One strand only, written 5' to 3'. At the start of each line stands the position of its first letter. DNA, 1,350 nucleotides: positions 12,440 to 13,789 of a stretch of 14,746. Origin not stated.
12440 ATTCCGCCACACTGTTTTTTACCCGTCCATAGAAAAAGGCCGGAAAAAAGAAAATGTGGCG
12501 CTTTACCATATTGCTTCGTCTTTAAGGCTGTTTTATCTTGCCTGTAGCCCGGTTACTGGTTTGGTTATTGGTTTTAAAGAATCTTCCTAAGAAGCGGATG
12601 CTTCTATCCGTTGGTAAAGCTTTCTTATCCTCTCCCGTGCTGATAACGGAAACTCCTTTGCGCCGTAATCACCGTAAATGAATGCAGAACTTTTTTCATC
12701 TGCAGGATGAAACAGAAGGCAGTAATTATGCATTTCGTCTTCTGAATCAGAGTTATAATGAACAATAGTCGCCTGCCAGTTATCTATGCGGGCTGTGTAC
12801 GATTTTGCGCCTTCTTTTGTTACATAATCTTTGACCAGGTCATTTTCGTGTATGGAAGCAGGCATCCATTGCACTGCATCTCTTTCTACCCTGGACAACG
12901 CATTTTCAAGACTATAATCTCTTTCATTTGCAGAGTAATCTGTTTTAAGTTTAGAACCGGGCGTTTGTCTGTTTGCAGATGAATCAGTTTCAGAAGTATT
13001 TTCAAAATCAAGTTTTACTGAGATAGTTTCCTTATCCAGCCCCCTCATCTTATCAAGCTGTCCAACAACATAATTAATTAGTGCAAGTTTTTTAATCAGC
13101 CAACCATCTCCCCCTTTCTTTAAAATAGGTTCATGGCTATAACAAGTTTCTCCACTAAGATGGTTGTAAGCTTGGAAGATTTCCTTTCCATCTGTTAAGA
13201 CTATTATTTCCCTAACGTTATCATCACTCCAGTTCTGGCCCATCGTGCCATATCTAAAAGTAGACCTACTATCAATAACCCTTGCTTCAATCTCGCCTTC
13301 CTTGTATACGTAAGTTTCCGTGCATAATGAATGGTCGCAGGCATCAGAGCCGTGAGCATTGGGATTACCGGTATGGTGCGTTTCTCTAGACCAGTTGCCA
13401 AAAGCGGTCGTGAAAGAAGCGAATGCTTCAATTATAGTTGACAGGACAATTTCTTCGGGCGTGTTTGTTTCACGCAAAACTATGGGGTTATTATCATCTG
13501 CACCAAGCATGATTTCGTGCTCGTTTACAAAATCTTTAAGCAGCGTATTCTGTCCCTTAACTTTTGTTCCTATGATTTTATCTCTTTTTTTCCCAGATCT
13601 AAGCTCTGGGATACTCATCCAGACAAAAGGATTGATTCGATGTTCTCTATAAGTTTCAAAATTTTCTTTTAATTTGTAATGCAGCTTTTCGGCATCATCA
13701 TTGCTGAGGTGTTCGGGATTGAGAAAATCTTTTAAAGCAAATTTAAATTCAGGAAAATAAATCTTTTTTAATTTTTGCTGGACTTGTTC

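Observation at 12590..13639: Ser/Thr kinase fused to a large uncharacterised C-terminal domain with a His/Cys cluster, positioned at the edge of the MVP locus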

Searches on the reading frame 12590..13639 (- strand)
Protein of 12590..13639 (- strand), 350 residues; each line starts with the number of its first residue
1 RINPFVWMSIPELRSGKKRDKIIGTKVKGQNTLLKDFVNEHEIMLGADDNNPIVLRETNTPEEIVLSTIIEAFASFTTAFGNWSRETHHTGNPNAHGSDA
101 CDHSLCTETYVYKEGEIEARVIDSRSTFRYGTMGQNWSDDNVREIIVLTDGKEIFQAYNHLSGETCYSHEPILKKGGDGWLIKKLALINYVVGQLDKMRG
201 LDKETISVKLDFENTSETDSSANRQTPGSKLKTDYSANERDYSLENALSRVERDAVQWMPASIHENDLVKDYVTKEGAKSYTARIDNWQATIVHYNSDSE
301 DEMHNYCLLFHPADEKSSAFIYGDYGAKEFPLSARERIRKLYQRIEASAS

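Call 6: search_solved_structures(query=window:12590-13639:-, max_evalue=10)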
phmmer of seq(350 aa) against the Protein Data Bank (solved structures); distinct sequences matched with E-value up to 10: 0.

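Call 7: find_homologous_proteins(query=window:12590-13639:-, max_evalue=0.01)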
Query seq(350 aa): 1491 candidates shared short words with the query, none scored E <= 0.01.

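Call 14: search_protein_representatives(protein=window:12590-13639:-)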
Query: 350 residues. Proteins with E-value up to 0.001 (for the whole library): 4; up to 1e-10: 1; up to 1e-30: 1. The best 4 are listed.
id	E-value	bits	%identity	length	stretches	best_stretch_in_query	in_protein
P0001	2.6e-116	405.0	58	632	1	1-347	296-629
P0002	9.1e-09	51.5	30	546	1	62-208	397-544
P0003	3.0e-06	43.2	25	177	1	57-199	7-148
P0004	3.1e-04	36.6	29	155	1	70-168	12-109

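Call 19: find_encoding_contigs(protein=P0004, flank=10000)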
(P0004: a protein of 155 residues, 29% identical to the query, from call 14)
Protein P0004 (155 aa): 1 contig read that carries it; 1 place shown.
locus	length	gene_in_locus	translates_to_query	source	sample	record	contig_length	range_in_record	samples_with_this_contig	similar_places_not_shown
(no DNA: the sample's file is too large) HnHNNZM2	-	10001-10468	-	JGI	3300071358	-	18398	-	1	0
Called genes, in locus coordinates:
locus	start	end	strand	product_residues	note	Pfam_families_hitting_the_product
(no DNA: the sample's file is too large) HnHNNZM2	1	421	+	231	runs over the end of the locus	-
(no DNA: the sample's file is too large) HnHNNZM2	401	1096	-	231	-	-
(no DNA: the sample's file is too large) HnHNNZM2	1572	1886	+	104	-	-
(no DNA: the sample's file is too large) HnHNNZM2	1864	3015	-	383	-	PF06626:DUF1152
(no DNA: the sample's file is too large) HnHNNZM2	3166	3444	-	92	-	-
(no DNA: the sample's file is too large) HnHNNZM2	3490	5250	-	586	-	PF01541:GIY-YIG (weak), PF20815:GIY_YIG_2 (faint), PF27096:UvrC_M, PF02151:UVR, PF22920:UvrC_RNaseH, PF01367:5_3_exonuc (faint), PF08459:UvrC_RNaseH_dom, PF14520:HHH_5 (weak)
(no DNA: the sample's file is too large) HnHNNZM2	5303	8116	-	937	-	PF00005:ABC_tran (faint), PF02463:SMC_N (faint), PF03193:RsgA_GTPase (faint), PF13191:AAA_16 (faint), PF13555:AAA_29 (faint), PF20703:nSTAND1 (faint), PF17760:UvrA_inter, PF17755:UvrA_DNA-bind, +1 more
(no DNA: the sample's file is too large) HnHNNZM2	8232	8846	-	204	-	-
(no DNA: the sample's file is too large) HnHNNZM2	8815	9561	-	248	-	-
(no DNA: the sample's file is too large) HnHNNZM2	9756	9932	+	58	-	-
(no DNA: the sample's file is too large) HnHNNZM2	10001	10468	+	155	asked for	-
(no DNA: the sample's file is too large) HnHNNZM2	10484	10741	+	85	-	-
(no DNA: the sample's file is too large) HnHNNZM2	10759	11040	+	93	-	PF13656:RNA_pol_L_2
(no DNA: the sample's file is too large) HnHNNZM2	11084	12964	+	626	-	-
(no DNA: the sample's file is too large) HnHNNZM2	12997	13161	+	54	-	-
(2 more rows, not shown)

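Call 20: find_encoding_contigs(protein=P0003, flank=10000)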
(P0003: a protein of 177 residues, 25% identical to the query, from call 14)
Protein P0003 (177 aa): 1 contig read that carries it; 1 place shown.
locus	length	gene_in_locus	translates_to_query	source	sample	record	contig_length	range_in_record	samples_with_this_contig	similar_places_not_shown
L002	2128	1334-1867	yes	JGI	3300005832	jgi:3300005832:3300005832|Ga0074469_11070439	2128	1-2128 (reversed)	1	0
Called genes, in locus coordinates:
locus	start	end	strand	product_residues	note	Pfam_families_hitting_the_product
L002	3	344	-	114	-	?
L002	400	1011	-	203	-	PF01909:NTP_transf_2 (weak), PF18765:Polbeta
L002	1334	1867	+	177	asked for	-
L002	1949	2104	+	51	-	-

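Call 21: find_encoding_contigs(protein=P0001, flank=10000)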
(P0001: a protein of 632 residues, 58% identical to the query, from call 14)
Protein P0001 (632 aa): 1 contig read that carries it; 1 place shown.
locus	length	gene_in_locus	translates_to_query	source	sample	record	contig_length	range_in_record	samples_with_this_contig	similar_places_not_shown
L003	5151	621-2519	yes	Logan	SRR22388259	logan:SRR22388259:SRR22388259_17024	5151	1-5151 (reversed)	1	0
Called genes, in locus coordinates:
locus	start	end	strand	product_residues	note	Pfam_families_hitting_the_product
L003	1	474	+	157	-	?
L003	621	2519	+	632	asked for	PF00069:Pkinase, PF07714:PK_Tyr_Ser-Thr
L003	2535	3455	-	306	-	PF04014:MazE_antitoxin (faint)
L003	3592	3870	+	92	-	-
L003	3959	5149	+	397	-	?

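Call 22: find_encoding_contigs(protein=P0002, flank=10000)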
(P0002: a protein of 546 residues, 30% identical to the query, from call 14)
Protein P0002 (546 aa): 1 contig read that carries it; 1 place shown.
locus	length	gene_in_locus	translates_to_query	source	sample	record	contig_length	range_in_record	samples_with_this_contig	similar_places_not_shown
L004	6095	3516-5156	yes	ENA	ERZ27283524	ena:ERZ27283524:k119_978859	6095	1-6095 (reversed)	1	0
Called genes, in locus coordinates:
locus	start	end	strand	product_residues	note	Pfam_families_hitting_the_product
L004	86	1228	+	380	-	PF04998:RNA_pol_Rpb1_5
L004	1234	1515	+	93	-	-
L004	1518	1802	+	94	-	PF01248:Ribosomal_L7Ae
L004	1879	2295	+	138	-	PF07650:KH_2 (faint), PF26594:KH_NusA_2nd (faint)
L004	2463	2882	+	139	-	PF00164:Ribosom_S12_S23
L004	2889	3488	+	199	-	PF00177:Ribosomal_S7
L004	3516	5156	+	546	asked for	PF00069:Pkinase, PF07714:PK_Tyr_Ser-Thr, PF01636:APH (faint)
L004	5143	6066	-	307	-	PF04014:MazE_antitoxin (weak)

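Call 46: search_protein_families(library=pfam, proteins=[L003:3959-5149:+, L003:3592-3867:+], max_evalue=5)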
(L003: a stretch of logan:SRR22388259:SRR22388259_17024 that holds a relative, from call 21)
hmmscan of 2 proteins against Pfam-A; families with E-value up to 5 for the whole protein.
L003:3959-5149:+ (397 aa): 0 families

L003:3592-3867:+ (92 aa): 0 families

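Call 56: search_protein_families(library=pfam, alignment_id=A5, max_evalue=5)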
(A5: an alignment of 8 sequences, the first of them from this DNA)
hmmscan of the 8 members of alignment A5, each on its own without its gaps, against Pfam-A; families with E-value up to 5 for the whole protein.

A. member 1, seq(301 aa): 0 families

B. families by the number of members that match (of 8 scanned): 4 families
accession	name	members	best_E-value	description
PF09700.15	Cas_Cmr3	1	0.052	CRISPR-associated protein (Cas_Cmr3)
PF23353.1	BBS2_hp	1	0.056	BBS2 hairpin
PF21789.3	TNP-like_RNaseH_C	1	0.098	TNP-like, RNase H C-terminal domain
PF18025.7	FucT_N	1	0.16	Alpha-(1,3)-fucosyltransferase FucT N-terminal domain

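Call 57: predict_structure(alignment_id=A5)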
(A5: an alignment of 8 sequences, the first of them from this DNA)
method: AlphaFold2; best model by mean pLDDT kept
length: 301 residues; sequences in the alignment: 8
mean_pLDDT: 65.8   pTM: 0.48
mean pLDDT of the five models: 65.8, 65.0, 62.3, 61.7, 60.2
residues with pLDDT >= 90: 40; 70-90: 104; 50-70: 74; < 50: 83
segments of 3 or more residues with pLDDT < 50: 151-207, 279-287, 289-293, 295-297, 299-301
pLDDT, mean of each block of 10 residues (from residue 1): 55 70 81 89 69 89 91 93 77 93 90 86 78 73 74 38 32 35 35 37 47 68 67 69 66 59 72 53 46 44 43
secondary structure, 60 per line:
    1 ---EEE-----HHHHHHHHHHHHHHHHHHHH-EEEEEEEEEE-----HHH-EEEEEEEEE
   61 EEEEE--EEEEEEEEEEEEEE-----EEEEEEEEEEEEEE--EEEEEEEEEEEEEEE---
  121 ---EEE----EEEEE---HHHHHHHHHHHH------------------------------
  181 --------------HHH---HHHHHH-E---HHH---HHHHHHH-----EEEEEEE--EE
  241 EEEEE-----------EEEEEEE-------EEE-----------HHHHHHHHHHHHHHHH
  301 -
elements in order: E4-6 H12-31 E33-42 E52-65 E68-81 E87-100 E103-117 E124-126 E131-135 H139-150 H201-206 H218-224 E230-236 E239-245 E257-263 E271-273 H285-300

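Call 60: fold_search(model_id=the predicted structure, library=pdb)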
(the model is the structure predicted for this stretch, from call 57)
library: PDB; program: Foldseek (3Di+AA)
matches with E <= 10: 733; with E <= 0.001: 0
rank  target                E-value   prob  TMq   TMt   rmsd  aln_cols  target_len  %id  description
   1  9b85_N                1.8e-02  0.85  0.18  0.19  23.6       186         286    6  Cryo-EM structure of human dynactin complex bound to Chlamydia effector Dre1 (released 2025-04-16)
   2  9b7j_N                1.9e-02  0.89  0.17  0.17  20.7       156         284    5  Cryo-EM structure of human dynactin complex bound to Chlamydia effector Dre1 (released 2025-04-16)
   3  1izn_C                2.3e-02  0.82  0.17  0.18  20.4       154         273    7  Crystal Structure of Actin Filament Capping Protein CapZ (released 2003-04-08)
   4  7ds6_A                2.6e-02  0.96  0.20  0.22  16.4       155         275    6  Crystal structure of actin capping protein in complex with twinflin-1/CD2AP CPI chimera peptide (TWN-CDC) (released 2021-03-03)
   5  7dsa_B                2.9e-02  0.41  0.16  0.18  19.7       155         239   10  Crystal structure of actin capping protein in complex with V-1 (space group P62) (released 2021-03-03)
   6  7ds2_A                3.0e-02  0.95  0.18  0.19  20.3       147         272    5  Crystal structure of actin capping protein in complex with twinflin-1 C-terminus tail (released 2021-03-03)
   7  3aaa_B                3.2e-02  0.35  0.14  0.16  21.3       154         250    9  Crystal Structure of Actin capping protein in complex with V-1 (released 2010-08-04)
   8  7ccc_D                3.2e-02  0.33  0.15  0.17  22.8       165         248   11  The structure of the actin filament uncapping complex mediated by twinfilin (released 2021-02-03)
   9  7t5q_J                3.2e-02  0.25  0.14  0.15  18.3       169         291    9  Cryo-EM Structure of a Transition State of Arp2/3 Complex Activation (released 2023-06-14)
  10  7ds8_A                3.7e-02  0.97  0.20  0.22  16.9       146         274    7  Crystal structure of actin capping protein in complex with twinflin-1/CD2AP CPI chimera peptide (CDN-TWC) (released 2021-03-03)
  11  7ccc_C                4.9e-02  0.57  0.15  0.17  19.1       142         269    5  The structure of the actin filament uncapping complex mediated by twinfilin (released 2021-02-03)
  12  9y9m_Y                5.1e-02  0.91  0.20  0.22  16.3       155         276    6  Capping protein bound to the barbed end of cofilactin (released 2026-03-04)
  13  3aaa_A                6.4e-02  0.87  0.20  0.22  16.3       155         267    7  Crystal Structure of Actin capping protein in complex with V-1 (released 2010-08-04)
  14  1izn_A                7.5e-02  0.80  0.18  0.19  20.6       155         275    6  Crystal Structure of Actin Filament Capping Protein CapZ (released 2003-04-08)
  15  2aex                  8.8e-02  0.44  0.16  0.14  17.3       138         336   10  The 1.58A Crystal Structure of Human Coproporphyrinogen Oxidase Reveals the Structural Basis of Hereditary Coproporphyri (released 2005-08-02)
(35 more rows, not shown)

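Call 78: search_protein_families(library=phrogs, proteins=[window:12590-13639:-], max_evalue=0.001)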
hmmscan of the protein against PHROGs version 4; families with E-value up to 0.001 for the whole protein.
window:12590-13639:- (350 aa): 0 families

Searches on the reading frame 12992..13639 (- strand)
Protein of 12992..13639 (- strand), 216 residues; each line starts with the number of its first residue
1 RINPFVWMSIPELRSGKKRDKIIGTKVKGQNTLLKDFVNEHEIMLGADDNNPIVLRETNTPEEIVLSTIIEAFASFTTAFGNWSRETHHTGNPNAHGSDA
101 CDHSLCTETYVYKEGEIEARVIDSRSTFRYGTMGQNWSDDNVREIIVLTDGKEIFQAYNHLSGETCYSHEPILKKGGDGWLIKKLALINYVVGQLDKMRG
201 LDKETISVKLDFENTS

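Call 37: predict_structure(alignment_id=A3)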
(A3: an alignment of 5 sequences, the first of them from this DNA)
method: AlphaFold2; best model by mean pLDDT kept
length: 216 residues; sequences in the alignment: 5
mean_pLDDT: 66.0   pTM: 0.59
mean pLDDT of the five models: 66.0, 64.4, 63.3, 59.3, 59.1
residues with pLDDT >= 90: 26; 70-90: 82; 50-70: 36; < 50: 72
segments of 3 or more residues with pLDDT < 50: 1-14, 18-30, 37-60, 201-216
pLDDT, mean of each block of 10 residues (from residue 1): 40 47 44 47 38 35 60 77 90 69 90 89 91 80 89 83 82 73 69 69 43 34
secondary structure, 60 per line:
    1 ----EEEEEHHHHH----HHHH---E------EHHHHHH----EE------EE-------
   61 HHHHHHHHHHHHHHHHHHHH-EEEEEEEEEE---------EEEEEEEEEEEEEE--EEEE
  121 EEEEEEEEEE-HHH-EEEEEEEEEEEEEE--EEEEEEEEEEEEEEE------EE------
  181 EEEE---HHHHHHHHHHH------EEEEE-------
elements in order: E5-9 H10-14 H19-22 H34-39 H61-80 E82-91 E101-114 E117-130 E136-149 E152-166 E181-184 H188-198 E205-209

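Call 66: fold_search(model_id=the predicted structure, library=viral)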
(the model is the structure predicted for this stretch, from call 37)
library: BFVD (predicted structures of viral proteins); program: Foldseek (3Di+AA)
matches with E <= 10: 1118; with E <= 0.001: 0
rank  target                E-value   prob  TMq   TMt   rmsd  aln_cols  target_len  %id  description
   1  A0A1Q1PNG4            1.6e-02  0.30  0.17  0.22  17.8       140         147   14  (no name in the UniProt tables at hand)
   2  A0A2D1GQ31            1.7e-02  0.91  0.25  0.35  13.9       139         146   16  Uncharacterized protein [Mycobacterium phage Kumao]
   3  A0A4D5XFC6            2.7e-02  0.44  0.24  0.06  19.7       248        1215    8  mRNA capping enzyme (Fragment) [Pithovirus LCPAC102]
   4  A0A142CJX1            3.1e-02  0.66  0.24  0.27  12.7       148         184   10  (no name in the UniProt tables at hand)
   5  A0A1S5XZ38            3.2e-02  0.77  0.26  0.34   9.6       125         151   10  (no name in the UniProt tables at hand)
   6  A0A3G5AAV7            3.4e-02  0.41  0.20  0.16  18.2       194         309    9  MYND-type domain-containing protein [Hyperionvirus sp.]
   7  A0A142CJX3            3.6e-02  0.57  0.22  0.29  14.1       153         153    7  (no name in the UniProt tables at hand)
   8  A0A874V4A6            3.8e-02  0.98  0.28  0.27   6.1       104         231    8  (no name in the UniProt tables at hand)
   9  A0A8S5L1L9            4.2e-02  0.04  0.08  0.04  32.4       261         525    8  Maturation protein [ssRNA phage Zoerhiza.1_16]
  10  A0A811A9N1            5.3e-02  0.80  0.29  0.18  14.2       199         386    9  (no name in the UniProt tables at hand)
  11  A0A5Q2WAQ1            5.3e-02  0.18  0.17  0.09  23.2       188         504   12  (no name in the UniProt tables at hand)
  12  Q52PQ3                5.6e-02  0.63  0.23  0.05  17.7       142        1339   11  Possible phage tail protein [Xanthomonas phage Xp15]
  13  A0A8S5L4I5            5.6e-02  0.04  0.08  0.06  28.2       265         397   11  Maturation protein (Fragment) [ssRNA phage SRR6960551_5]
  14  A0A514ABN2            5.9e-02  0.69  0.23  0.28  17.0       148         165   14  (no name in the UniProt tables at hand)
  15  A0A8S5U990            6.2e-02  0.93  0.26  0.34  11.3       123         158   10  Uncharacterized protein [Podoviridae sp. ctrJu12]
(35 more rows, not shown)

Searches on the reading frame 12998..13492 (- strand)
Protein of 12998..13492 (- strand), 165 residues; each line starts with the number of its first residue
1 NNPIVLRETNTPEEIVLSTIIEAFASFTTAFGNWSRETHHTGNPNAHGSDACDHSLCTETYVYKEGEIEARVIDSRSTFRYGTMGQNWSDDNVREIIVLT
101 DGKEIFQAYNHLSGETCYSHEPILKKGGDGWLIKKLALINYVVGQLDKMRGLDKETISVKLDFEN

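Call 18: find_homologous_proteins(query=A1, max_evalue=0.01)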
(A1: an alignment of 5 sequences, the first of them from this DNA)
Query A1 (5 sequences) (165 aa, profile of the alignment): 2 proteins with E <= 0.01 among 1305 candidates.
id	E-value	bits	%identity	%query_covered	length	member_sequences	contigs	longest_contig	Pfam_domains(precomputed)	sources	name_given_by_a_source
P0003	2.0e-64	234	26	90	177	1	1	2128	-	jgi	-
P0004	1.1e-48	183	28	58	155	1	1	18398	-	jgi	jgi:hypothetical protein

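Call 54: search_solved_structures(query=A1, max_evalue=10)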
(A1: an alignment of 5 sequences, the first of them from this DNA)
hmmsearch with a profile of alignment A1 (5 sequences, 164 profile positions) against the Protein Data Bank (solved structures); distinct sequences matched with E-value up to 10: 2.
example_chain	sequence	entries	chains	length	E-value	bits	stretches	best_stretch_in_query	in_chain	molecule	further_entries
9nzg_A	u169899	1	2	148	5.6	9.7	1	115-162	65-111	De novo designed protein, EPIC Q51N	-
9nze_A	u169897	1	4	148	6.1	9.6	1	116-162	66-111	De novo designed protein, EPIC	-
